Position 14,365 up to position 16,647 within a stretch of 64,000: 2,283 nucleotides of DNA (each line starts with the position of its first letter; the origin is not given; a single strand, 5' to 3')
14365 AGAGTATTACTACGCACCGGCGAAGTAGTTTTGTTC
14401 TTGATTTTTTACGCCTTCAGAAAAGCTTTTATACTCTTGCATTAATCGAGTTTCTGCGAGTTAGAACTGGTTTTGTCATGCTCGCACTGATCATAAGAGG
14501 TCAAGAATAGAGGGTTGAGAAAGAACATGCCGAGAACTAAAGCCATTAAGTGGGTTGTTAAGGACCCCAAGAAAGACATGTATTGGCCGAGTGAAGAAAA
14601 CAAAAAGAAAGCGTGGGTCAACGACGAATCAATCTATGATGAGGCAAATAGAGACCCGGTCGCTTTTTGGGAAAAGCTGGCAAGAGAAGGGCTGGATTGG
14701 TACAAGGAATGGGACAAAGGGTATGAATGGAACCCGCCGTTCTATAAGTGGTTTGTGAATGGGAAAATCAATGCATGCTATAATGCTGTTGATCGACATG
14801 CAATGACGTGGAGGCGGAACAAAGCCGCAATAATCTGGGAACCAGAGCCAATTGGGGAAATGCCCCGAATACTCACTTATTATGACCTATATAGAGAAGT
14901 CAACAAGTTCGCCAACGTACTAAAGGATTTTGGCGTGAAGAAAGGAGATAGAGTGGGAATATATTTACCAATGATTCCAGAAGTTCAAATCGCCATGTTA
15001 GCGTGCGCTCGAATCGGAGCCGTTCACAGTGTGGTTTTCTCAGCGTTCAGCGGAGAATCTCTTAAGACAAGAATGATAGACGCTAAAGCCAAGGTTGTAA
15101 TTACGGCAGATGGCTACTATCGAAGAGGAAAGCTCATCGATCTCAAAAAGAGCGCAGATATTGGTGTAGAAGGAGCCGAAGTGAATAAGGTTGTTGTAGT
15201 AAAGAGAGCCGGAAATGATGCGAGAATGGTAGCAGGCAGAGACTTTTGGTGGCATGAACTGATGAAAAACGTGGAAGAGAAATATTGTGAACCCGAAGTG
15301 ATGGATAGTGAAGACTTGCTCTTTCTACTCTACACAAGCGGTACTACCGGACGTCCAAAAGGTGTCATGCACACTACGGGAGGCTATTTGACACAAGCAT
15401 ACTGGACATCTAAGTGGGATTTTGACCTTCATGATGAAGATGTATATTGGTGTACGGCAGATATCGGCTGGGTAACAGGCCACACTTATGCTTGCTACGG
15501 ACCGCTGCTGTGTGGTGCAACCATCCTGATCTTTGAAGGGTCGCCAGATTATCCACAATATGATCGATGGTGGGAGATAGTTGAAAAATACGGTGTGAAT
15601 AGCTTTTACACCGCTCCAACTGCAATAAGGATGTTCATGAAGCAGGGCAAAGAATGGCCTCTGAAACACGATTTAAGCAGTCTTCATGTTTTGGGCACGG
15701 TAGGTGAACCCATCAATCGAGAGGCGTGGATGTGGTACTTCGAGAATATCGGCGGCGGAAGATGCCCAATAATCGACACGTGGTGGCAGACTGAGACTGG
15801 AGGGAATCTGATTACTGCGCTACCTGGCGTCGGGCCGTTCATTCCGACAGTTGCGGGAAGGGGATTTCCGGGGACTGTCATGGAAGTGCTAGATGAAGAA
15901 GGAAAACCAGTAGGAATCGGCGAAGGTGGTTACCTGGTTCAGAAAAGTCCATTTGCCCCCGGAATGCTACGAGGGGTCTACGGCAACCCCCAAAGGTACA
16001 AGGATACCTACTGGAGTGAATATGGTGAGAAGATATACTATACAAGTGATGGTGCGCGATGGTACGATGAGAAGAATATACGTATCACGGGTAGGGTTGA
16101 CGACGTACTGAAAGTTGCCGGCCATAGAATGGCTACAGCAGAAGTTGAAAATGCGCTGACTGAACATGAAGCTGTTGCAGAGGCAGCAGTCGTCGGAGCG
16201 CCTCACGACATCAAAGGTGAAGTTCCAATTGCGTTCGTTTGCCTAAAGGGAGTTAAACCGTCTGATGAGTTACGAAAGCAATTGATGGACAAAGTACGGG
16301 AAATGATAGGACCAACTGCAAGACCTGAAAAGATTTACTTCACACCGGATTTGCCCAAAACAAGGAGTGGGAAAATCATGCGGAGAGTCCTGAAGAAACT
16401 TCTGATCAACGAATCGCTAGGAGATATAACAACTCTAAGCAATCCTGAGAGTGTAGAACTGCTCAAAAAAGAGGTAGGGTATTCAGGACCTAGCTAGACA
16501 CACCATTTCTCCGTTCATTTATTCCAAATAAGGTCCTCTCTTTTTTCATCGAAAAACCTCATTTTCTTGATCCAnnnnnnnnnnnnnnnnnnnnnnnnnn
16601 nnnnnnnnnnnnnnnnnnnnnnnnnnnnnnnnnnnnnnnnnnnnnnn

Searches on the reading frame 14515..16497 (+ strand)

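Call 16: search_protein_families(library=pfam, proteins=[window:14515-16497:+], max_evalue=0.001)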
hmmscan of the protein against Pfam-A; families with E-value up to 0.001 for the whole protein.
window:14515-16497:+ (660 aa): 3 families
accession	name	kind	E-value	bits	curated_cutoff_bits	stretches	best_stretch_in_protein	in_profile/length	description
PF00501.34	AMP-binding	-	5e-88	295.9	29.9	1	95-487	4-382/384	AMP-binding enzyme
PF13193.12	AMP-binding_C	-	6.4e-28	97.9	24.5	1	543-620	1-76/76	AMP-binding enzyme C-terminal domain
PF16177.11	ACAS_N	-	8.3e-19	67.6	27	1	39-91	3-55/55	Acetyl-coenzyme A synthetase N-terminus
